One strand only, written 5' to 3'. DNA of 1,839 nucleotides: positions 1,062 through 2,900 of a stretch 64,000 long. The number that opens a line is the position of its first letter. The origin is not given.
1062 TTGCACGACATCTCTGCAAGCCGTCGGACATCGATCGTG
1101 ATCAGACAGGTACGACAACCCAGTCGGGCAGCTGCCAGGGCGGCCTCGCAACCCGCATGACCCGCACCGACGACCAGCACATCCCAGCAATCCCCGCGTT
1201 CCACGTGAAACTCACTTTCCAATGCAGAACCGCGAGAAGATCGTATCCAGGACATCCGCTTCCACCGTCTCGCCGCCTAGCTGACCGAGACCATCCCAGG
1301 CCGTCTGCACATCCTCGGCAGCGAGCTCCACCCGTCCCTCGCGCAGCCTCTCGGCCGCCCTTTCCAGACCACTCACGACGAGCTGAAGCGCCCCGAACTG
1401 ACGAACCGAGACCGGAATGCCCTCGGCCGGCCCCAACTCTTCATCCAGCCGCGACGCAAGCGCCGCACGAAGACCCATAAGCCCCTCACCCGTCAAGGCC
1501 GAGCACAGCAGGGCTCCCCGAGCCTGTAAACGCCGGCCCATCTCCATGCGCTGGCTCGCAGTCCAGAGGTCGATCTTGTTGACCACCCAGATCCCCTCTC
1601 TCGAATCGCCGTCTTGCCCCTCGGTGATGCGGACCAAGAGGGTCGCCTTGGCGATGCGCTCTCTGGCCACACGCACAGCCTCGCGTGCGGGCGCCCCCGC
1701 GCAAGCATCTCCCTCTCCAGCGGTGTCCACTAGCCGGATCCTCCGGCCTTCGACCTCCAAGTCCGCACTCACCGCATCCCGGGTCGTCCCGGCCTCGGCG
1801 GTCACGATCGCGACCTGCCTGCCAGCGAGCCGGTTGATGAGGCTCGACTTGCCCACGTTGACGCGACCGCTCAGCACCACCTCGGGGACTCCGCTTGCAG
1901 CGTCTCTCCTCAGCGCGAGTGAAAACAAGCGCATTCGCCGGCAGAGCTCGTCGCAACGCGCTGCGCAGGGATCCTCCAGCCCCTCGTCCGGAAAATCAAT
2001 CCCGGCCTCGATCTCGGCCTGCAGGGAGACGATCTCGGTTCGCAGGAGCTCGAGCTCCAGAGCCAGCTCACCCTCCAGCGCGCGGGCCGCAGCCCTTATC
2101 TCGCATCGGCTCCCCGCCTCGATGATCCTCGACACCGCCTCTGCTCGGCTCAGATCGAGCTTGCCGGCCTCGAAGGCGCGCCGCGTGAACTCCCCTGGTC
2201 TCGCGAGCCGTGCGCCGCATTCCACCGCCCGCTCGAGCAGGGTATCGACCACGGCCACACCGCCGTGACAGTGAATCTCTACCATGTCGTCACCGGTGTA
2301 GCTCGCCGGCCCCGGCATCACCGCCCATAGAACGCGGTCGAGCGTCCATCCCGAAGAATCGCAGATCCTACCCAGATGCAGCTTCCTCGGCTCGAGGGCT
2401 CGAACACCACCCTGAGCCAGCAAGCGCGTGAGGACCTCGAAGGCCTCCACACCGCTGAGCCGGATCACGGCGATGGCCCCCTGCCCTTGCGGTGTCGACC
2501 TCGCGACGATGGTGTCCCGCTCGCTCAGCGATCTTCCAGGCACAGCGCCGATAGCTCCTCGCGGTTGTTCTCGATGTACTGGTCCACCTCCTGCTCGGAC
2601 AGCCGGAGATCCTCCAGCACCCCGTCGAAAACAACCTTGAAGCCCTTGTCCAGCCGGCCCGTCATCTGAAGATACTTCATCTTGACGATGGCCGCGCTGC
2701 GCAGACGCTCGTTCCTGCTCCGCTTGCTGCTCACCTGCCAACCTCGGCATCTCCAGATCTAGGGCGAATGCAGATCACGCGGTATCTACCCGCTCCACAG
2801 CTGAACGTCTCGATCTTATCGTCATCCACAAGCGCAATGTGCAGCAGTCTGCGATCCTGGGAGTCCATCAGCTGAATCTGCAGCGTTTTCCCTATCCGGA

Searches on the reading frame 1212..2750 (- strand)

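Call 94: search_protein_families(library=pfam, proteins=[window:1212-2750:-], max_evalue=0.00001)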
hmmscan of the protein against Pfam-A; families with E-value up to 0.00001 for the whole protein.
window:1212-2750:- (512 aa): 3 families
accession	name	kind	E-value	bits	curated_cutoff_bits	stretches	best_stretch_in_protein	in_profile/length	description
PF10396.14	TrmE_N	-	2.1e-38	131.6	29.8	1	80-197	1-117/117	GTP-binding protein TrmE N-terminus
PF12631.12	MnmE_helical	-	1.8e-32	113.6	40.1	1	200-509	1-211/211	MnmE helical domain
PF01926.29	MMR_HSR1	-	1.6e-17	64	21.9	1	290-377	1-84/113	50S ribosome-binding GTPase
